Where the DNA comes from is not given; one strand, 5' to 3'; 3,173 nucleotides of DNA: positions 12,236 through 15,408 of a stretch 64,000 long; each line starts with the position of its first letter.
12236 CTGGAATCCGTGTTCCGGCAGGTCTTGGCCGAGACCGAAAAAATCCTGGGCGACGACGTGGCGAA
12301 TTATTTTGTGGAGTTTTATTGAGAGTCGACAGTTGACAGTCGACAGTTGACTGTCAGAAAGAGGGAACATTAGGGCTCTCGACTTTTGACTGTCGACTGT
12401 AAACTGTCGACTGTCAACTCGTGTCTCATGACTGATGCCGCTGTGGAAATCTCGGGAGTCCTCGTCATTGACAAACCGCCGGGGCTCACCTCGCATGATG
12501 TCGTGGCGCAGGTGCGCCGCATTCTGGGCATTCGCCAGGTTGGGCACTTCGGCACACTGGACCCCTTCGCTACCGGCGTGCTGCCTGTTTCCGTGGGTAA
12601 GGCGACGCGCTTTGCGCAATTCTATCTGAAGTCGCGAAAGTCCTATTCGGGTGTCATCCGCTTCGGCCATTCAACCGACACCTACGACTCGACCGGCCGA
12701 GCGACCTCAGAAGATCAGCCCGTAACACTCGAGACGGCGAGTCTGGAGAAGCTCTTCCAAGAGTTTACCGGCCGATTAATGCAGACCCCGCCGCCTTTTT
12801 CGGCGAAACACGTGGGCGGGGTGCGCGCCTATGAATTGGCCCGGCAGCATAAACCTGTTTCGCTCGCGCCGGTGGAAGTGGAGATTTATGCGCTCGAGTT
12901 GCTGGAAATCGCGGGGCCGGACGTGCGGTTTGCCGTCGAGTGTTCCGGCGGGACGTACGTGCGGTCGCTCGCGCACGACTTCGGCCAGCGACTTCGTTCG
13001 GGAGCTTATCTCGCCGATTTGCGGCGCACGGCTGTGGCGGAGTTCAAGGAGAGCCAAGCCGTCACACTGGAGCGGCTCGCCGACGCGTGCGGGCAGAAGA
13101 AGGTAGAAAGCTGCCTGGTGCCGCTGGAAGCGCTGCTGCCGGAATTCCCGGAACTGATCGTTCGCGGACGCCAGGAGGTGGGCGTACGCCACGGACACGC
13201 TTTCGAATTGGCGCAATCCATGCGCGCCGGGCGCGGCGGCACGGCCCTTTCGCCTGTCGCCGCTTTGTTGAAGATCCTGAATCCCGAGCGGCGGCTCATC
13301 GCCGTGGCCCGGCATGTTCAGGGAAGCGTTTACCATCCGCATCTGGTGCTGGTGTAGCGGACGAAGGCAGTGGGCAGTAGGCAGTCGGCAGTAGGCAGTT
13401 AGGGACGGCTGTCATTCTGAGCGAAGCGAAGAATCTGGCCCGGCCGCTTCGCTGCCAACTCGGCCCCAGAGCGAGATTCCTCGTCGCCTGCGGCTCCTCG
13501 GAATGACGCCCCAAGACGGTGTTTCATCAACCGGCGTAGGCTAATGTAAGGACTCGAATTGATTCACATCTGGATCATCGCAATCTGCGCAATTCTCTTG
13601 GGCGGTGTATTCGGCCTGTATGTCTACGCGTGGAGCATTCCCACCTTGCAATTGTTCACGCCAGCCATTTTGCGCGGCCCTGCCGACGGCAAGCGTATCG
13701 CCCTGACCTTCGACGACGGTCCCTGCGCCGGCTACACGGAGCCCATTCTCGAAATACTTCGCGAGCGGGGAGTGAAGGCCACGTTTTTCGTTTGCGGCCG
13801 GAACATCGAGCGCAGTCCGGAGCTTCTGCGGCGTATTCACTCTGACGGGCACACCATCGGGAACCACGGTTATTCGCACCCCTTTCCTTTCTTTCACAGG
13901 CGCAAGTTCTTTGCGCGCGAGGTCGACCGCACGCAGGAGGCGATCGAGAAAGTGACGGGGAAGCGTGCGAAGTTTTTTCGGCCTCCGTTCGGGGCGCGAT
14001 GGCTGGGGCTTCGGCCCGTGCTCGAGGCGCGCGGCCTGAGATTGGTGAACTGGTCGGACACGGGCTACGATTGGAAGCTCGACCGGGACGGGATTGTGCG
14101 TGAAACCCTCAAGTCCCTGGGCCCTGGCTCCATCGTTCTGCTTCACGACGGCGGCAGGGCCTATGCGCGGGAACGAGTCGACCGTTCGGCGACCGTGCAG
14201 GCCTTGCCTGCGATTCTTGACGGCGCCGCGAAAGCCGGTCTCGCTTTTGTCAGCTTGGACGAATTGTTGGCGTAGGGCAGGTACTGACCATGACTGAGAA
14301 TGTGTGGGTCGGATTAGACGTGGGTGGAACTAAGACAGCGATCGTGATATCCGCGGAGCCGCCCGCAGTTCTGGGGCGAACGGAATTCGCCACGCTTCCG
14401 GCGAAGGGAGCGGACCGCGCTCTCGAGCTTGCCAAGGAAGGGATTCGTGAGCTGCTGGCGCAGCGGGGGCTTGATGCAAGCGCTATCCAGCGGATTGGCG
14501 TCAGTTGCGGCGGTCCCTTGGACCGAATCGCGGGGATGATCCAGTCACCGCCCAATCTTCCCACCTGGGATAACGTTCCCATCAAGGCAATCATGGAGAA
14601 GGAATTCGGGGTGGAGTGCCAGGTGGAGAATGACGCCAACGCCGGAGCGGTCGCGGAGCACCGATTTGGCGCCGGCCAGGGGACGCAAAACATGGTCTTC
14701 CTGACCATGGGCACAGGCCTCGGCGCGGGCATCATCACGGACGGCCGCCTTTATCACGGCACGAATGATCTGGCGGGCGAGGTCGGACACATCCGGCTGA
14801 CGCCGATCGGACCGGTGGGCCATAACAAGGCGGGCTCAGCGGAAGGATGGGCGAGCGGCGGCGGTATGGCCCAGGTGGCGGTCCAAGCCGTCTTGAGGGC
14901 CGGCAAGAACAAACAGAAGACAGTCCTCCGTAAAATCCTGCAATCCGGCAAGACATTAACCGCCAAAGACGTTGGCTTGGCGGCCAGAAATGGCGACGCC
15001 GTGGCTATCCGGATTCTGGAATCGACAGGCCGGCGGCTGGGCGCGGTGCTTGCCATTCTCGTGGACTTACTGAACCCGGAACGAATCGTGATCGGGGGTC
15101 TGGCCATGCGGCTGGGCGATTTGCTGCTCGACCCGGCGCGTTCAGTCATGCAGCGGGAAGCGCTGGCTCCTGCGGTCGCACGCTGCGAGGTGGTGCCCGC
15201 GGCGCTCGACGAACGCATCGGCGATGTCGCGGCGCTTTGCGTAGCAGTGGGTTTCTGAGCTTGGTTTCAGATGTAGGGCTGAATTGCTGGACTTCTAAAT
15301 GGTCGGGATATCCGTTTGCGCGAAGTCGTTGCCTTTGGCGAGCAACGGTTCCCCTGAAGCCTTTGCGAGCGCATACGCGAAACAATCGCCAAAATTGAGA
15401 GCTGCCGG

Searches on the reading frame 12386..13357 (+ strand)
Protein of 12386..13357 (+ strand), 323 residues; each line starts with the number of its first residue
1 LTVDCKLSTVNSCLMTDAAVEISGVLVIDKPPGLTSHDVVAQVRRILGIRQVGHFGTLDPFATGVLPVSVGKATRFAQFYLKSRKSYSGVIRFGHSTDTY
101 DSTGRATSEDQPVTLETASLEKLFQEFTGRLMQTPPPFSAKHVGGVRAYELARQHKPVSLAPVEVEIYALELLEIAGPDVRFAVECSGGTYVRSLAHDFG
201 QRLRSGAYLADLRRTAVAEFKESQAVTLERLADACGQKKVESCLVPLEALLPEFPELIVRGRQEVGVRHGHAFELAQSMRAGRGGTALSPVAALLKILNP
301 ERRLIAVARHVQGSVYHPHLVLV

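Call 7: search_protein_families(library=pfam, proteins=[window:12386-13357:+], max_evalue=0.001)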
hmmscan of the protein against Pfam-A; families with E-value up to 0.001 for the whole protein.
window:12386-13357:+ (323 aa): 2 families
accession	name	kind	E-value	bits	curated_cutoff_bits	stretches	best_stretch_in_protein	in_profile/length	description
PF01509.24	TruB_N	-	5.5e-51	173.3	27.3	1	44-192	1-149/149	TruB family pseudouridylate synthase (N terminal domain)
PF16198.10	TruB_C_2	-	1.3e-13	51.3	29.3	1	193-251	1-65/66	tRNA pseudouridylate synthase B C-terminal domain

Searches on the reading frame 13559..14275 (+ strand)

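Call 7: search_protein_families(library=pfam, proteins=[window:13559-14275:+], max_evalue=0.001)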
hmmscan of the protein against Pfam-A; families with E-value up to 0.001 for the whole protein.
window:13559-14275:+ (238 aa): 1 family
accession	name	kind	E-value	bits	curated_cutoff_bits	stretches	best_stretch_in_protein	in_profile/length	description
PF01522.26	Polysacc_deac_1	-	6.3e-36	123.5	23.1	1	40-161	2-122/124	Polysaccharide deacetylase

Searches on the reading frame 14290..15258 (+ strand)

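Call 7: search_protein_families(library=pfam, proteins=[window:14290-15258:+], max_evalue=0.001)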
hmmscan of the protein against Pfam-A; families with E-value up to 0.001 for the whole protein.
window:14290-15258:+ (322 aa): 2 families
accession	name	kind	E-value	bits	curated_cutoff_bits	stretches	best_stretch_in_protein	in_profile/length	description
PF00480.26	ROK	-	8.3e-52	177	22.9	1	7-311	2-283/294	ROK family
PF01869.26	BcrAD_BadFG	-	2e-07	31.3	31.5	1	7-71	1-67/271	BadF/BadG/BcrA/BcrD ATPase family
